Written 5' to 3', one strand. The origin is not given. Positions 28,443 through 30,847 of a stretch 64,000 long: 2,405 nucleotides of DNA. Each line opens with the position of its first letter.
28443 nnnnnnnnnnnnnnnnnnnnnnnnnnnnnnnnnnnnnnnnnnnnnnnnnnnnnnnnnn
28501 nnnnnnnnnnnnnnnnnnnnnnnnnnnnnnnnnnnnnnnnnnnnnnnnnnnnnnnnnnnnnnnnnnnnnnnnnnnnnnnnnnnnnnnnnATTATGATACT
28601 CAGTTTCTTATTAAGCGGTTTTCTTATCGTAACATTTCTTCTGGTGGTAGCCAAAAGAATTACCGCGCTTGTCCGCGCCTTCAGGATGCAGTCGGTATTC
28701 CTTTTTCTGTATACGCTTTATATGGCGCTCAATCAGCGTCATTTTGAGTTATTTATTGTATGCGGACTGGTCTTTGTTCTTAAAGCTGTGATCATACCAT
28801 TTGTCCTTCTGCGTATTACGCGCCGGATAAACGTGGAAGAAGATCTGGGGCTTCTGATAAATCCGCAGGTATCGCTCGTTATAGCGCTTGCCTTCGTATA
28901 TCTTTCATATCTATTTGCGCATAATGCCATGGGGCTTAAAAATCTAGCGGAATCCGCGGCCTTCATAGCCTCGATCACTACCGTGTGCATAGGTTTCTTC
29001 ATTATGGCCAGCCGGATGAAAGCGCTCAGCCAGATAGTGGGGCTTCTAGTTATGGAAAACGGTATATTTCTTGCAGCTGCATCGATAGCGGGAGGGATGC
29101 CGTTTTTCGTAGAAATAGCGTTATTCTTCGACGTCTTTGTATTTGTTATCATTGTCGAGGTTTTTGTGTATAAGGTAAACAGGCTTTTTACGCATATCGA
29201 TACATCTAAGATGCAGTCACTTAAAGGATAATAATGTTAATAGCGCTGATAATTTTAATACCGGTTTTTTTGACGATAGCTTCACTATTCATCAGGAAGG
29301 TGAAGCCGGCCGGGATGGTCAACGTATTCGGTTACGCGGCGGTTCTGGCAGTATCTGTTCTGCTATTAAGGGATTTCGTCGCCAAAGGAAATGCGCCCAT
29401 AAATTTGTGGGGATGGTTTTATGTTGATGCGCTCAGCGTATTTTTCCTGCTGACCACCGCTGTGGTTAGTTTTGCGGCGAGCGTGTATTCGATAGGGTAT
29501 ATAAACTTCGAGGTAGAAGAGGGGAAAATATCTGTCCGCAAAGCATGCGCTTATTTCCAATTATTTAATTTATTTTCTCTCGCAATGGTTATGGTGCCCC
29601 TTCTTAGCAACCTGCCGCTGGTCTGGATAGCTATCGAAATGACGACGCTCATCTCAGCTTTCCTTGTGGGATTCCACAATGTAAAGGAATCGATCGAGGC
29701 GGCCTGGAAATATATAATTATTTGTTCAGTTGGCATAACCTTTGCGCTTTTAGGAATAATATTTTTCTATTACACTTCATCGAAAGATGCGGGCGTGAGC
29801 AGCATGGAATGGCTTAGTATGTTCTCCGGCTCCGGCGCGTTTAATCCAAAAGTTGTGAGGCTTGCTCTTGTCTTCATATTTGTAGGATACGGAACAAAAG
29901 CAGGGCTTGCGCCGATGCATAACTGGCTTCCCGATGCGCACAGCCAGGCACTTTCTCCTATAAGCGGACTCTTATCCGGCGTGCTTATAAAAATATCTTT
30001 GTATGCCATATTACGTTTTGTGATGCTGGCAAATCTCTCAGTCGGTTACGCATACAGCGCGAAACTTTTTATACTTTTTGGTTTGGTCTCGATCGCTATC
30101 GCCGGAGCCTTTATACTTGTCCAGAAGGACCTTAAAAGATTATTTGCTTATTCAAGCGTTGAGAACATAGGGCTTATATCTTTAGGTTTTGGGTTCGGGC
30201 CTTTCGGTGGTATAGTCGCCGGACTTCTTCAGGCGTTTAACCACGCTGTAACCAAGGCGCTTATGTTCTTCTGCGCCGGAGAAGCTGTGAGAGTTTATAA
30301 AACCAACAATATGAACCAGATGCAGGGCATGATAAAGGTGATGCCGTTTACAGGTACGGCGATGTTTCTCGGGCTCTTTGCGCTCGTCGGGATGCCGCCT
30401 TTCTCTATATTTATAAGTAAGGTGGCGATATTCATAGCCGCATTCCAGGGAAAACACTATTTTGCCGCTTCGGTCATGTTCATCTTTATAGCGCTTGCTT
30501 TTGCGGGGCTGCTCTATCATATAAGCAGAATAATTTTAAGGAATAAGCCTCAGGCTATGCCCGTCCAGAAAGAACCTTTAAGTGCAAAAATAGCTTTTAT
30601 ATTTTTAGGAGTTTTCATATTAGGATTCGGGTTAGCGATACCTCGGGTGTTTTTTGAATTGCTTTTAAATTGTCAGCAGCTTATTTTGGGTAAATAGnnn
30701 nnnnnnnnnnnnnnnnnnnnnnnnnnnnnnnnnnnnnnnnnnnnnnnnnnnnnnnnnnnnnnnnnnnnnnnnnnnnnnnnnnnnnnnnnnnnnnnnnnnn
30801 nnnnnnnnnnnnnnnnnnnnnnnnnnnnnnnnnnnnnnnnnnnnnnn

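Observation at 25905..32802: Six-gene Ehr-type (energy-converting hydrogenase-related) complex whose 'hydrogenase large subunit' has lost every NiFe ligand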

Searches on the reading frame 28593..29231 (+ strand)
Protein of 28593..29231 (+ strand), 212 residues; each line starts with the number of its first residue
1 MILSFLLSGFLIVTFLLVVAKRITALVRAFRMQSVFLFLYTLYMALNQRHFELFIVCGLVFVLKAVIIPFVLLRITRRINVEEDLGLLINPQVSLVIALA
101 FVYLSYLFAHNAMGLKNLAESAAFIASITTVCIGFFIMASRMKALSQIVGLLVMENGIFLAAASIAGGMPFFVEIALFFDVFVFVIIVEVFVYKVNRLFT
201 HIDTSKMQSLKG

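Call 3: search_protein_families(library=pfam, proteins=[window:28593-29231:+])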
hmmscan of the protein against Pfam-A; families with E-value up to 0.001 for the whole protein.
window:28593-29231:+ (212 aa): 1 family
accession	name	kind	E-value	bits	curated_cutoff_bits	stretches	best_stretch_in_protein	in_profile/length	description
PF00420.29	Oxidored_q2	-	0.00071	19.7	26.1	1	124-211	3-94/95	NADH-ubiquinone/plastoquinone oxidoreductase chain 4L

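Call 4: search_protein_families(library=ncbifam, proteins=[window:28593-29231:+])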
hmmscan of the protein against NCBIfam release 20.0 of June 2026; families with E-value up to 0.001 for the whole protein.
window:28593-29231:+ (212 aa): 1 family
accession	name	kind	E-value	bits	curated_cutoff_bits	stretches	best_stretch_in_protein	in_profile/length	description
NF008556.0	PRK11492.1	equivalog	2e-23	83.4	136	1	6-212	9-216/216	hydrogenase 4 membrane subunit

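Call 36: search_solved_structures(query=window:28593-29228:+, show_alignments=3, max_evalue=1)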
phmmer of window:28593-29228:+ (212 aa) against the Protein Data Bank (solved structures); distinct sequences matched with E-value up to 1: 0.

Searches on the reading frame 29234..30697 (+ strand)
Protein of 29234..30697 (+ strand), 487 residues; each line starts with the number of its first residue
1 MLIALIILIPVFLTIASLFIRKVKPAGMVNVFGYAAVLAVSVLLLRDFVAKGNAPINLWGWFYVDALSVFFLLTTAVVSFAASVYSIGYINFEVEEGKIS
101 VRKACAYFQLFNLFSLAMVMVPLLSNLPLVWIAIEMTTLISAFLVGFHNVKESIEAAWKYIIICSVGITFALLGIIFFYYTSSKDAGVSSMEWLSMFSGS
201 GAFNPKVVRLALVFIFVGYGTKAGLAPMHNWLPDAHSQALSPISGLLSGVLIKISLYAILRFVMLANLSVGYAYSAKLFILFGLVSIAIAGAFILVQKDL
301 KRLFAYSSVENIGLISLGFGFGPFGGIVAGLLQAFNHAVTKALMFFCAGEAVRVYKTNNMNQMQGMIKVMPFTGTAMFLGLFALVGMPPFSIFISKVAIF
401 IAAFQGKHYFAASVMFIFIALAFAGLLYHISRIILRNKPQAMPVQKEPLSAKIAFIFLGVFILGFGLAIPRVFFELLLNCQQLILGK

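Call 3: search_protein_families(library=pfam, proteins=[window:29234-30697:+])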
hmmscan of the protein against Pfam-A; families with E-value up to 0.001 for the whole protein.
window:29234-30697:+ (487 aa): 2 families
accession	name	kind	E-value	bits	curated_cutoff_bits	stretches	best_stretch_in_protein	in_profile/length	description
PF00361.26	Proton_antipo_M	-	2e-48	165.6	21.5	1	126-417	3-289/294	NADH:quinone oxidoreductase/Mrp antiporter, TM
PF00662.26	Proton_antipo_N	-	7.1e-06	26.3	24.5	1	62-90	13-41/51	NADH-Ubiquinone oxidoreductase (complex I), chain 5 N-terminus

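Call 4: search_protein_families(library=ncbifam, proteins=[window:29234-30697:+])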
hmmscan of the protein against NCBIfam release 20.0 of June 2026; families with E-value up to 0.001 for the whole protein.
window:29234-30697:+ (487 aa): 71 families (the best 25 are shown)
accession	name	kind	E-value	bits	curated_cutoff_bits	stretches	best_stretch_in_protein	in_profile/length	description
NF005044.0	PRK06458.1-4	equivalog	1e-128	430.5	610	1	8-486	12-496/531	hydrogenase 4 subunit F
NF005045.0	PRK06458.1-5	equivalog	1.4e-105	354.1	543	1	2-484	3-482/484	hydrogenase 4 subunit F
NF005041.0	PRK06458.1-1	equivalog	5.1e-101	339.2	951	1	2-485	6-495/526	hydrogenase 4 subunit F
NF005043.0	PRK06458.1-3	equivalog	1.4e-92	311.2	533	1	3-479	9-477/483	hydrogenase 4 subunit F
NF006427.0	PRK08676.1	equivalog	1.3e-82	278.2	511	1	22-477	19-476/486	hydrogenase membrane subunit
NF005042.0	PRK06458.1-2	equivalog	1.1e-71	242.3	437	1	5-454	7-420/439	hydrogenase 4 subunit F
NF005086.0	PRK06521.1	equivalog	4e-61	207.3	667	1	38-422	50-432/669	hydrogenase 4 subunit B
NF006241.0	PRK08377.1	equivalog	1e-57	196.3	645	1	62-480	74-473/494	NADH dehydrogenase subunit N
NF006418.0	PRK08667.1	equivalog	1.7e-50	172.2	794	1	55-424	59-430/644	hydrogenase membrane subunit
NF006240.0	PRK08376.1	subfamily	2.7e-49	168.5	662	1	16-472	47-495/521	putative monovalent cation/H+ antiporter subunit D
TIGR01972.1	NDH_I_M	subfamily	4.9e-49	167.3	263.8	1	63-476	75-474/486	NADH-quinone oxidoreductase subunit M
NF006419.0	PRK08668.1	equivalog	2.1e-46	158.9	617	1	2-472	3-469/613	NADH dehydrogenase subunit M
TIGR01770.1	NDH_I_N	subfamily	6.7e-46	157.2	332.6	1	5-467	9-466/472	NADH-quinone oxidoreductase subunit NuoN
NF009306.0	PRK12663.1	equivalog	2.8e-43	148.4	542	1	2-473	5-471/498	Na+/H+ antiporter subunit D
NF005097.0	PRK06525.1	equivalog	5.8e-43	147.3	430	1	7-461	9-467/480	hydrogenase 4 subunit D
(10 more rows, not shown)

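Call 35: search_solved_structures(query=window:29234-30694:+, show_alignments=2, max_evalue=1e-25)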
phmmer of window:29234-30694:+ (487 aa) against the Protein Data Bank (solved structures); distinct sequences matched with E-value up to 1e-25: 4.
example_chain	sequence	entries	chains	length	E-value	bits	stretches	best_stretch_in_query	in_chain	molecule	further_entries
6cfw_H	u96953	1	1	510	2.8e-41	145.4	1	51-424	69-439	Monovalent cation/H+ antiporter subunit D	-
6u8y_H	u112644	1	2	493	2.8e-38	135.6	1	62-423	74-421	NADH dehydrogenase subunit N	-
6u8y_X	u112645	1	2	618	1.2e-28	103.8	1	95-472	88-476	NADH dehydrogenase subunit M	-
6hum_F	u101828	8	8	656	3.2e-28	102.4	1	47-406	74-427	NADH dehydrogenase subunit 5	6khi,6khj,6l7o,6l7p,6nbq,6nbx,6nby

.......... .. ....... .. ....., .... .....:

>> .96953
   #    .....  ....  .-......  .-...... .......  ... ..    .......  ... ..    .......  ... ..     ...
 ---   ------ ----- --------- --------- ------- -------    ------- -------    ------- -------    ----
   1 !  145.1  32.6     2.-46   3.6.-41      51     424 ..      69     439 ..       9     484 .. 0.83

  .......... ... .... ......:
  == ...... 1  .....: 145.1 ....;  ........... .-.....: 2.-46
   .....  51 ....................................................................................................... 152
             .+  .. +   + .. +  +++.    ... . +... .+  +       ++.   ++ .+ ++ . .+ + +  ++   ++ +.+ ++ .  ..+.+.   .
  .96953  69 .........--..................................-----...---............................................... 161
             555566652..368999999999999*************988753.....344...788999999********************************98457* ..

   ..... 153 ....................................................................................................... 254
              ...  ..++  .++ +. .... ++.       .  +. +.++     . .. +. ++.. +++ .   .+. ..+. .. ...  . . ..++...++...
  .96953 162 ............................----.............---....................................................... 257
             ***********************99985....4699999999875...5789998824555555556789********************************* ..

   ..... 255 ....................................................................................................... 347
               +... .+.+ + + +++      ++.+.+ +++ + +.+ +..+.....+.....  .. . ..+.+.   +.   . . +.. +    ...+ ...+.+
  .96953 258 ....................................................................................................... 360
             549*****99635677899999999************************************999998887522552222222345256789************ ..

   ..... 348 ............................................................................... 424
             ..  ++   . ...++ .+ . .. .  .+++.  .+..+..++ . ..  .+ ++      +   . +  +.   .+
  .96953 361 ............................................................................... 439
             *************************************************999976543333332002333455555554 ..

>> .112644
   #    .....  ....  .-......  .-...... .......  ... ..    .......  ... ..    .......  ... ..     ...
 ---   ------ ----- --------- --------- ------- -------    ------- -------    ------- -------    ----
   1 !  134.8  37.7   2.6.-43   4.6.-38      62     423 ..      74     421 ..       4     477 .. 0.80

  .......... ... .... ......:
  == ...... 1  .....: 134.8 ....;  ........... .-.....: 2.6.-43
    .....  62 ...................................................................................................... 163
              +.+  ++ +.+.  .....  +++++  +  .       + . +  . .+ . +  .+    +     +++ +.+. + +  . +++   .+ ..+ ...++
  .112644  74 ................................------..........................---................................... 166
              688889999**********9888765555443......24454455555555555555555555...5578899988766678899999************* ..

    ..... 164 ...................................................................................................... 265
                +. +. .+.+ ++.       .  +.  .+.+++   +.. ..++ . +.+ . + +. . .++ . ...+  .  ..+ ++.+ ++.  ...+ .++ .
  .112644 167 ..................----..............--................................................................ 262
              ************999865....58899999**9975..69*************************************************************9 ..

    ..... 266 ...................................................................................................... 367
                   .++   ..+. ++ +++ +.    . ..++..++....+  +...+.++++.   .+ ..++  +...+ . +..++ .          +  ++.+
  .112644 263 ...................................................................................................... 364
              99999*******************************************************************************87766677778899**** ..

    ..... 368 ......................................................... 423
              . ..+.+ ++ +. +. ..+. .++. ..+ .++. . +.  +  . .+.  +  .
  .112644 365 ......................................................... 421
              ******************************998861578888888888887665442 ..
